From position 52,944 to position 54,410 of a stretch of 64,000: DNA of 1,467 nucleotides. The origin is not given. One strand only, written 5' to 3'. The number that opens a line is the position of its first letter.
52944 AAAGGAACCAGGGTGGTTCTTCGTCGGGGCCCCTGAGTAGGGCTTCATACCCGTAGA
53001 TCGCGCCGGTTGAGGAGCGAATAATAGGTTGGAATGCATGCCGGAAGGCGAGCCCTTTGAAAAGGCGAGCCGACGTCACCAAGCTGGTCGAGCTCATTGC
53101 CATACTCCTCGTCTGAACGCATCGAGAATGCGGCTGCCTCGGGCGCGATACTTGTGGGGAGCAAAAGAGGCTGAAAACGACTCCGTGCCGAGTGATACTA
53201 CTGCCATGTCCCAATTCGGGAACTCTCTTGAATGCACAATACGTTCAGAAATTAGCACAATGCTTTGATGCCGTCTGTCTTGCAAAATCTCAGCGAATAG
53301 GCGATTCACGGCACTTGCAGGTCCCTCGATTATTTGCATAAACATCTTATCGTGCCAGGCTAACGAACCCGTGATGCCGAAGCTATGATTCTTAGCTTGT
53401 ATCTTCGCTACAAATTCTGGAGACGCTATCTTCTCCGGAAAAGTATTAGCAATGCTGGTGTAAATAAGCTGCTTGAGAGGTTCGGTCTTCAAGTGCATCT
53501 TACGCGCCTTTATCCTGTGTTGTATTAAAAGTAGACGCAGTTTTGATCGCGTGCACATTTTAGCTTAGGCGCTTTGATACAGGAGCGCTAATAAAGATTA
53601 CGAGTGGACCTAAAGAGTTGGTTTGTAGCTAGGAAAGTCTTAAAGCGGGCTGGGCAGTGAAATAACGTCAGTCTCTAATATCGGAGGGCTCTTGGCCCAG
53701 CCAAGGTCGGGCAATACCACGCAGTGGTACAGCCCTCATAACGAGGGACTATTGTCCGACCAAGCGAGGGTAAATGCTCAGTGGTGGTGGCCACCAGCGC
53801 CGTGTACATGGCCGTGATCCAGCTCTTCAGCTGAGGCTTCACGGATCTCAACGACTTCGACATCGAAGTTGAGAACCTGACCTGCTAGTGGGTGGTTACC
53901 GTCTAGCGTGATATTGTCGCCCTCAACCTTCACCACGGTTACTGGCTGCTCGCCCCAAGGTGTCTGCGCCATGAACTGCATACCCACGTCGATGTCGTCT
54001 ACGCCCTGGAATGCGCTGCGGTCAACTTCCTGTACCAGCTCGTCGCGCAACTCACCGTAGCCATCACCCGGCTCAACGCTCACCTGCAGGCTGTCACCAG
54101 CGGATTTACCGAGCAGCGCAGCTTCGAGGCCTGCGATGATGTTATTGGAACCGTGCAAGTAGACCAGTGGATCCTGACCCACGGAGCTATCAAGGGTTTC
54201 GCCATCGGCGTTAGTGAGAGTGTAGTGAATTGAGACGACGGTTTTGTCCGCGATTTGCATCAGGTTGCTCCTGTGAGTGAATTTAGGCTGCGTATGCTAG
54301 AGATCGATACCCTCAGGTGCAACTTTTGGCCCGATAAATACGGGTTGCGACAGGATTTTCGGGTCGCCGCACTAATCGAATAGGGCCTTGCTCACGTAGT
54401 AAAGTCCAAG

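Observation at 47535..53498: Five same-strand genes join a blue-light module (BLUF + EAL) to a red/far-red module (heme oxygenase + hybrid kinase + bacteriophytochrome)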

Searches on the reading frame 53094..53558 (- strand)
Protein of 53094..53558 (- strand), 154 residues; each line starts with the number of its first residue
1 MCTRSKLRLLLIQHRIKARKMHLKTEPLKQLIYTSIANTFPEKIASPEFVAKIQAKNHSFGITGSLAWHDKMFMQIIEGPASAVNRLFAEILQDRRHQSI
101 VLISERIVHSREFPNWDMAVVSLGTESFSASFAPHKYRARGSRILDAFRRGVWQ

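Call 3: search_protein_families(library=pfam, proteins=[window:53094-53558:-], max_evalue=0.01)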
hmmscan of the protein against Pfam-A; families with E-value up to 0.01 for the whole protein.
window:53094-53558:- (154 aa): 2 families
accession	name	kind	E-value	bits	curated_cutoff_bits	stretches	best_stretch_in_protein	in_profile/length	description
PF04940.18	BLUF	-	1.4e-23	83.2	25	1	28-119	1-92/92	Sensors of blue-light using FAD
PF24787.1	TEX47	-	0.0027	17.8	25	1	49-127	28-112/192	Testis-expressed protein 47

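Call 34: search_solved_structures(query=window:53094-53498:-, max_evalue=0.001, show_alignments=2)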
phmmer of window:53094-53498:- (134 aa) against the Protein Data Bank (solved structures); distinct sequences matched with E-value up to 0.001: 22.
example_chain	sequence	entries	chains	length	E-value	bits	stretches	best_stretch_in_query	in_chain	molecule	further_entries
1x0p_A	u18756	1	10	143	2.7e-13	53.2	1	9-105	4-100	hypothetical protein Tll0078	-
8i98_A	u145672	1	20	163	8.6e-13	51.5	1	11-105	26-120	Tll0078 protein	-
2byc_A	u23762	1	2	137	1e-11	48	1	31-103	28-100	BLUE-LIGHT RECEPTOR OF THE BLUF-FAMILY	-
4yus_A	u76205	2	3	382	1.6e-11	47.5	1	2-105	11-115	Family 3 adenylate cyclase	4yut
9f1w_A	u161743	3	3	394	2.8e-11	46.6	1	25-105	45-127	Family 3 adenylate cyclase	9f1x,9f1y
5x4t_A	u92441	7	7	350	4e-11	46.1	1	28-105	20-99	Photoactivated adenylyl cyclase | Family 3 adenylate cyclase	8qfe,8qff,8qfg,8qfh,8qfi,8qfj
5x4u_A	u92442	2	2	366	4.4e-11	46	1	28-105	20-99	Photoactivated adenylyl cyclase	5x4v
9f1z_A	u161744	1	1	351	5.2e-11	45.8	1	29-105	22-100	Family 3 adenylate cyclase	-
5mbj_A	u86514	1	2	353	2.9e-10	43.3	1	8-107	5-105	Beta subunit of photoactivated adenylyl cyclase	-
5mbh_A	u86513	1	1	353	3.3e-10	43.2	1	8-107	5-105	Beta subunit of photoactivated adenylyl cyclase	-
5m27_A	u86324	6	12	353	3.7e-10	43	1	8-107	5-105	Beta subunit of photoactivated adenylyl cyclase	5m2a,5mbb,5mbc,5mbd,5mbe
2hfn_A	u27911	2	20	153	5.4e-10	42.5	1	9-104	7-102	Synechocystis Photoreceptor (Slr1694) | Activator of photopigment and puc expression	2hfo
5mbk_A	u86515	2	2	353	7.7e-10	42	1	26-107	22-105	Beta subunit of photoactivated adenylyl cyclase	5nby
3mzi_A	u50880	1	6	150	1.4e-09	41.2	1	16-104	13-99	Activator of photopigment and puc expression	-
2bun_A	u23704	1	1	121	2.2e-08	37.3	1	29-101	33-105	APPA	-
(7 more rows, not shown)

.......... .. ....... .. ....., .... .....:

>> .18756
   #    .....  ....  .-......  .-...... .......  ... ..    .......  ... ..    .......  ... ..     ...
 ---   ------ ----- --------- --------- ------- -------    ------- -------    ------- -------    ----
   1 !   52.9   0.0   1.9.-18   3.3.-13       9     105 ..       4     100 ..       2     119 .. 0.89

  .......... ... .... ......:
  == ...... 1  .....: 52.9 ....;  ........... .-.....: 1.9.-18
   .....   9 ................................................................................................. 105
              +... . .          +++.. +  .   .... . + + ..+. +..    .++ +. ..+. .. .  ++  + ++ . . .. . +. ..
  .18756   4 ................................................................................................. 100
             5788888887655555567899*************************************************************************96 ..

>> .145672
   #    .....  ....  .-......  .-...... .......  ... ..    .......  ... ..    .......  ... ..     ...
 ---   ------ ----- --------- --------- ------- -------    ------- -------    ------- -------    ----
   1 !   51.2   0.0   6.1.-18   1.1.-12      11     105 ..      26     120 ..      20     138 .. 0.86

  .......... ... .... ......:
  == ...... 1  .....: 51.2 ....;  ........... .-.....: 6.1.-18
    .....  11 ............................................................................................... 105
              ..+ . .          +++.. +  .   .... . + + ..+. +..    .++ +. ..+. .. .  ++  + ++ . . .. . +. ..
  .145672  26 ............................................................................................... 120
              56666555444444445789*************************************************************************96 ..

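Call 42: search_protein_families(library=ncbifam, proteins=[window:53094-53498:-], max_evalue=0.001)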
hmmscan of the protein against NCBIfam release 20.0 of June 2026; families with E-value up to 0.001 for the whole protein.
window:53094-53498:- (134 aa): 0 families

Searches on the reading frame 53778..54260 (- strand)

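Call 3: search_protein_families(library=pfam, proteins=[window:53778-54260:-], max_evalue=0.01)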
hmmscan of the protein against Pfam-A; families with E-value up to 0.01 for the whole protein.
window:53778-54260:- (160 aa): 1 family
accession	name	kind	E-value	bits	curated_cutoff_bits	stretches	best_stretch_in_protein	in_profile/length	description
PF00254.34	FKBP_C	-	7.8e-11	42.6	21.1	1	4-110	6-74/94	FKBP-type peptidyl-prolyl cis-trans isomerase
